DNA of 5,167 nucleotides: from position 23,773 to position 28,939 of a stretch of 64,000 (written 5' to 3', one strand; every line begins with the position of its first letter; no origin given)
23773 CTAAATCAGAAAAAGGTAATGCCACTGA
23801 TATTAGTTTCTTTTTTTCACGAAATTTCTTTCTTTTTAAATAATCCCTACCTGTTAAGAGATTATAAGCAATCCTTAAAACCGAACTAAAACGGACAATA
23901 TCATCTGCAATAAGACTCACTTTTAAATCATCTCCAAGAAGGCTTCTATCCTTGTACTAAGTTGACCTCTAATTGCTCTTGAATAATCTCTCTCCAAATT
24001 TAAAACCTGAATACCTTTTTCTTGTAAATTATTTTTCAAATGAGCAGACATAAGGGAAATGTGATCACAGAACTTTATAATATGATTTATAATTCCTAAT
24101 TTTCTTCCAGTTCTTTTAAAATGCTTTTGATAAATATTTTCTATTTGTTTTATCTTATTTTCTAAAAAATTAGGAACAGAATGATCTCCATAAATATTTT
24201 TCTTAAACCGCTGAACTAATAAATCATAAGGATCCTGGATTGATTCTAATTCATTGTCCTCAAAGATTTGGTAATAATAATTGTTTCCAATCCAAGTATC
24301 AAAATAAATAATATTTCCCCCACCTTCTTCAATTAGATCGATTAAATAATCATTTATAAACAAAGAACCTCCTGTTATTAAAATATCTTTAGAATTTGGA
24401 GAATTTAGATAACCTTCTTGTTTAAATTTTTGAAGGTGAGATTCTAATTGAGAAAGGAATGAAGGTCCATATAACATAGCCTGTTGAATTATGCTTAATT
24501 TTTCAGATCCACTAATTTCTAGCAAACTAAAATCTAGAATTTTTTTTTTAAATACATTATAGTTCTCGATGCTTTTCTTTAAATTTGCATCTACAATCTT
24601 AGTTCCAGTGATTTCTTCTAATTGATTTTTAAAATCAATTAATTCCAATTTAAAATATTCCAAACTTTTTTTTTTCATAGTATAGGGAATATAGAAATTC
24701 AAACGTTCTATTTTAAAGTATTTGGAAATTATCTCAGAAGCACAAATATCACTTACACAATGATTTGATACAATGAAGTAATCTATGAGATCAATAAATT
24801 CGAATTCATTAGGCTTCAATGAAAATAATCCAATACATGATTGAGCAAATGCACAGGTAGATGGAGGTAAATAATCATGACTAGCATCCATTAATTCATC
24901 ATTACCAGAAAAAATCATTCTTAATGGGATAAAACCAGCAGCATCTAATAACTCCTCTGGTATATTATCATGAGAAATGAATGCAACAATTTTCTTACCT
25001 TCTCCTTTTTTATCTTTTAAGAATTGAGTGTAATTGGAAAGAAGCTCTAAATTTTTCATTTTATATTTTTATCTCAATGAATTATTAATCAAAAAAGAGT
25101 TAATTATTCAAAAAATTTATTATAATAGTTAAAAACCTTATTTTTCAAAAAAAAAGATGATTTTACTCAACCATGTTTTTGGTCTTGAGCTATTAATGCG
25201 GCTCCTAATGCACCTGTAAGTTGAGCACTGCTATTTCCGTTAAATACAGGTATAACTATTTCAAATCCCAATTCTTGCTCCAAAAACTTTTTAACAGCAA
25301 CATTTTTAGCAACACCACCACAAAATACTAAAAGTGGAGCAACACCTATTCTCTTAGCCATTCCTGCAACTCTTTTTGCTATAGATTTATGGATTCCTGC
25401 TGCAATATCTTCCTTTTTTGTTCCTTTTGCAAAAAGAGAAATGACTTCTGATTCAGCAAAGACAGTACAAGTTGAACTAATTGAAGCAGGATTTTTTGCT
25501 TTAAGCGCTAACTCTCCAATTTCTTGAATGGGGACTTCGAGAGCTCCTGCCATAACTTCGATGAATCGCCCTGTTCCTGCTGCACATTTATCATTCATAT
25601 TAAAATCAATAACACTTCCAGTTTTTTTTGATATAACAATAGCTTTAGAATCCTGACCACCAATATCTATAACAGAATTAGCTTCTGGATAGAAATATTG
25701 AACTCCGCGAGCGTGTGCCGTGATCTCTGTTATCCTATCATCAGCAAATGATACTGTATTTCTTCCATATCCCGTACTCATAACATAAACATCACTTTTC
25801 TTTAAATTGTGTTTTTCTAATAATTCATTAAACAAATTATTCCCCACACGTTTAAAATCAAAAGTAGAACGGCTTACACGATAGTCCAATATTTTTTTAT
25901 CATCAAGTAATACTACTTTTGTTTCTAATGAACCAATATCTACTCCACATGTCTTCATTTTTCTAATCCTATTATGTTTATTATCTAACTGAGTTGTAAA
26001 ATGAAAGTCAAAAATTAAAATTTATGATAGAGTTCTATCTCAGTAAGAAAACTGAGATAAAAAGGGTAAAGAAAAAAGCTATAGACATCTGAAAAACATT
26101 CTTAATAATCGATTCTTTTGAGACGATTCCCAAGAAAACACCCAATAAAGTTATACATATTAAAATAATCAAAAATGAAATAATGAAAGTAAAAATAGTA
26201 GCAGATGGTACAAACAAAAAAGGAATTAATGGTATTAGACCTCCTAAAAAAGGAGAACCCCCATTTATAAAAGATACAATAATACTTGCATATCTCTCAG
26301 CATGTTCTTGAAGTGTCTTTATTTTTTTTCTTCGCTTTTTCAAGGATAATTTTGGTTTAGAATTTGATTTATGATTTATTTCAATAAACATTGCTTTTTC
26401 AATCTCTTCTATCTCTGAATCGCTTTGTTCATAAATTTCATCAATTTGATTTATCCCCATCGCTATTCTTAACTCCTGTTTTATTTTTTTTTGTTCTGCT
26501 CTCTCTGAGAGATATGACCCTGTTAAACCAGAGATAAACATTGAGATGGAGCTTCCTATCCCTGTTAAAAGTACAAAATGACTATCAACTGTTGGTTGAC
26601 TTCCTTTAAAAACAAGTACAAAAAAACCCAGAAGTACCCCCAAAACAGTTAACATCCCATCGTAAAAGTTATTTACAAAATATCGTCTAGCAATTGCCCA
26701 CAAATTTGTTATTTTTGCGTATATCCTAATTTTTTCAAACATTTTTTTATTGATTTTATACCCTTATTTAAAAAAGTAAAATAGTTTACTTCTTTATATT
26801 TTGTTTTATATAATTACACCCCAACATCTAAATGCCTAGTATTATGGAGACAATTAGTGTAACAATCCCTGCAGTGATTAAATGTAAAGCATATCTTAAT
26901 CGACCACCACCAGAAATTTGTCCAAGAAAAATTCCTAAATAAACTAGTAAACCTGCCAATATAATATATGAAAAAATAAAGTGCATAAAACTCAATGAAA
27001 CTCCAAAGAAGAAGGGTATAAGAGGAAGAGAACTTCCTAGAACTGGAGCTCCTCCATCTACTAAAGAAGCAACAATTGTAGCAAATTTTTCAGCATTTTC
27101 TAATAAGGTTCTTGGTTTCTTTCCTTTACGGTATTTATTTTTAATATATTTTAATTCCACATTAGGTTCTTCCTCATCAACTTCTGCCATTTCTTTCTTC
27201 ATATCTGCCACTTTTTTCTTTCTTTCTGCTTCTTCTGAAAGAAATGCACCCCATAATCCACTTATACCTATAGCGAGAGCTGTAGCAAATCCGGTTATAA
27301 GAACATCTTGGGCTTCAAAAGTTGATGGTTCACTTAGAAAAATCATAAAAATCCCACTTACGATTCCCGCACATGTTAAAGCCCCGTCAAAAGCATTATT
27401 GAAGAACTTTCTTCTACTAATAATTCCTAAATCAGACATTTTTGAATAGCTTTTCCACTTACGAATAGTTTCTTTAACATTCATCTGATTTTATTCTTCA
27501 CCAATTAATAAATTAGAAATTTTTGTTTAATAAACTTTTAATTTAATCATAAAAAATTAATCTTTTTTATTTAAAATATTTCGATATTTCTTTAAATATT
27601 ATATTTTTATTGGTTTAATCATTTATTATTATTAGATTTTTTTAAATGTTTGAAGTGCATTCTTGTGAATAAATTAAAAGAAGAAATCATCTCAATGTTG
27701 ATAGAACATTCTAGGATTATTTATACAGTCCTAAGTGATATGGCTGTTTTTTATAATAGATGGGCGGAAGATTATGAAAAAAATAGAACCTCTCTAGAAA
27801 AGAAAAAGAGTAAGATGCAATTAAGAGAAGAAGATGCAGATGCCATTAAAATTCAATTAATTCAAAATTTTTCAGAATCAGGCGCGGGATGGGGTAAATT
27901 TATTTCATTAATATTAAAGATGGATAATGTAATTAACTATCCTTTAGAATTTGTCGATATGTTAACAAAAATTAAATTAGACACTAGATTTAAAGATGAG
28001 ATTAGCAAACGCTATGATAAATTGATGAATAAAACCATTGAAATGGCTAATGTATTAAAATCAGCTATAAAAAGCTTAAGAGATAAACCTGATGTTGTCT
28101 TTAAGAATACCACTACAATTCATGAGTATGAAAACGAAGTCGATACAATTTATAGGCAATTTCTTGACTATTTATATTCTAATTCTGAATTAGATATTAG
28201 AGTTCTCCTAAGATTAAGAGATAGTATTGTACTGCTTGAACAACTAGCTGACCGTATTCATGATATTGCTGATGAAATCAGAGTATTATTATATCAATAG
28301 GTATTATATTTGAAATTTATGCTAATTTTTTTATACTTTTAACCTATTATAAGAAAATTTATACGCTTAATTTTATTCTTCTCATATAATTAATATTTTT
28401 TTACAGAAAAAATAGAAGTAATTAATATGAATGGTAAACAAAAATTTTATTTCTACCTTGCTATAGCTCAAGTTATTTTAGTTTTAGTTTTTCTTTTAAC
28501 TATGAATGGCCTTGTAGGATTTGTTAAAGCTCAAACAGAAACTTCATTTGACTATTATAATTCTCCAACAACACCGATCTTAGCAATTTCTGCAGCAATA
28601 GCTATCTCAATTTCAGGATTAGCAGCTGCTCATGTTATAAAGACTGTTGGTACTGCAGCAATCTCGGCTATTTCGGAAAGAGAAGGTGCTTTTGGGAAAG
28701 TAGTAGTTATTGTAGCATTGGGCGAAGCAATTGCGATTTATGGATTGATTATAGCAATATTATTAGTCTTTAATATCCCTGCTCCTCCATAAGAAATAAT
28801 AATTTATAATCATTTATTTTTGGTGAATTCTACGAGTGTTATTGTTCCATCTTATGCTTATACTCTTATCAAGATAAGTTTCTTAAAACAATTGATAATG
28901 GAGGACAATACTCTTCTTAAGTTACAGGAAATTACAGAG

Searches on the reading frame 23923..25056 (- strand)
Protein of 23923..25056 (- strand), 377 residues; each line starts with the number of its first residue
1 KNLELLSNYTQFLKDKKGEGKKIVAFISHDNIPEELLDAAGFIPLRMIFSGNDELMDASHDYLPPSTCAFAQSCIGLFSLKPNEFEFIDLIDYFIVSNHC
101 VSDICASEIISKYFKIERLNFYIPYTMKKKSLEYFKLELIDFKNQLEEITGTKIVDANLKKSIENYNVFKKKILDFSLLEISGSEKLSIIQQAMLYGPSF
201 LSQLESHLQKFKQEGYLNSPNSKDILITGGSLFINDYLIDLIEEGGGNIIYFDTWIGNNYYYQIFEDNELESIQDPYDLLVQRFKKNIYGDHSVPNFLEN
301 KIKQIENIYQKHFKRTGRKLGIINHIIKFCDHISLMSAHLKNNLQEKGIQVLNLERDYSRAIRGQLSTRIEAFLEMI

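Call 6: search_protein_families(library=pfam, proteins=[window:23923-25056:-], max_evalue=0.01)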
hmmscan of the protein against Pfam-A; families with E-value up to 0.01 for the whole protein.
window:23923-25056:- (377 aa): 1 family
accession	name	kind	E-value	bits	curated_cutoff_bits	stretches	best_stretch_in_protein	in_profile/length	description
PF06050.19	HGD-D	-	2.2e-53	182.4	28.4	1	32-377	4-342/342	2-hydroxyglutaryl-CoA dehydratase, D-component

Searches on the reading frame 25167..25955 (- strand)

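Call 6: search_protein_families(library=pfam, proteins=[window:25167-25955:-], max_evalue=0.01)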
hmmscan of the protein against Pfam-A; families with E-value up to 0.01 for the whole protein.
window:25167-25955:- (262 aa): 2 families
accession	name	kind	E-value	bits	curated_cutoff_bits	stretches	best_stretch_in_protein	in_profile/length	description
PF01869.26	BcrAD_BadFG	-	1.5e-61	208.8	31.5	1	4-256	2-271/271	BadF/BadG/BcrA/BcrD ATPase family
PF22521.2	HypF_C_2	-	0.002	18.4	27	1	169-229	154-217/241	Carbamoyltransferase, Kae1-like Domain, second subdomain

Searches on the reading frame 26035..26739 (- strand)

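Call 6: search_protein_families(library=pfam, proteins=[window:26035-26739:-], max_evalue=0.01)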
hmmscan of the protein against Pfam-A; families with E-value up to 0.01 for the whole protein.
window:26035-26739:- (234 aa): 1 family
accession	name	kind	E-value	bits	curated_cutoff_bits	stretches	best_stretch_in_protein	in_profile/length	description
PF01988.24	VIT1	-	6.6e-18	65.7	28.1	1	20-230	3-210/214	VIT family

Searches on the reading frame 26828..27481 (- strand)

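Call 6: search_protein_families(library=pfam, proteins=[window:26828-27481:-], max_evalue=0.01)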
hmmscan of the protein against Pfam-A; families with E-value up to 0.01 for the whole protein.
window:26828-27481:- (217 aa): 1 family
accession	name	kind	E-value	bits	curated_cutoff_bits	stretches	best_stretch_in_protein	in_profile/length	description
PF01988.24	VIT1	-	4.5e-15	56.5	28.1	2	30-132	8-105/214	VIT family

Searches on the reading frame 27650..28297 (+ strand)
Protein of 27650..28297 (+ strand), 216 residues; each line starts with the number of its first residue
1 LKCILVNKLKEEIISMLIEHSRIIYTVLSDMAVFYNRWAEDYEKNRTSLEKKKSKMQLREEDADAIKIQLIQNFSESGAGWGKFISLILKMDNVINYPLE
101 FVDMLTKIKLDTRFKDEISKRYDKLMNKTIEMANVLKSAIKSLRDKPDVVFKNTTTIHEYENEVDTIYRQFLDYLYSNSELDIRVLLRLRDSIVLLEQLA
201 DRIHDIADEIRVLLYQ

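Call 5: search_protein_families(library=pfam, proteins=[window:27650-28297:+], max_evalue=0.01)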
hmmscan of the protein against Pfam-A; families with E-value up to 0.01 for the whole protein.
window:27650-28297:+ (216 aa): 2 families
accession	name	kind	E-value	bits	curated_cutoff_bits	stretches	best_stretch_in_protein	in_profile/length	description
PF01865.21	PhoU_div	-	1.1e-10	41.7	24.4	1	42-214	35-212/214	Protein of unknown function DUF47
PF01895.24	PhoU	-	0.0071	17.1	23.5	1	134-209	10-88/89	PhoU domain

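Call 51: search_protein_families(library=ncbifam, proteins=[window:27650-28297:+], max_evalue=0.01)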
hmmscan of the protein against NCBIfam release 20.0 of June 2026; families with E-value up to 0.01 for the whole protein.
window:27650-28297:+ (216 aa): 2 families
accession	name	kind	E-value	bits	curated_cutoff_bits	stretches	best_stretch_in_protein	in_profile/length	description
TIGR00153.1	TIGR00153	hypoth_equivalog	3.8e-08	33.3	104.3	1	42-214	38-213/217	TIGR00153 family protein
NF047343.1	SCCmet_CcrB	equivalog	0.0067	15.1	900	1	86-171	361-441/542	cassette chromosome recombinase CcrB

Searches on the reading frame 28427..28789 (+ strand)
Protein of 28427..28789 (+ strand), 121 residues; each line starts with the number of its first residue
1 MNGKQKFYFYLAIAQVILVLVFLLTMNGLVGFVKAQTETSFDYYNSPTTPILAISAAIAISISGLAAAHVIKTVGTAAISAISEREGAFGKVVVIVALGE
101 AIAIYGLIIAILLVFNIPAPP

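Call 5: search_protein_families(library=pfam, proteins=[window:28427-28789:+], max_evalue=0.01)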
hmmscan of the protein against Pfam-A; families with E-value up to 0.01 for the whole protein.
window:28427-28789:+ (121 aa): 1 family
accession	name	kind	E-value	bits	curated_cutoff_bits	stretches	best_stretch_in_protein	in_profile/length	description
PF00137.26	ATP-synt_C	-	1.1e-11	45.2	24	1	54-113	1-60/60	ATP synthase subunit C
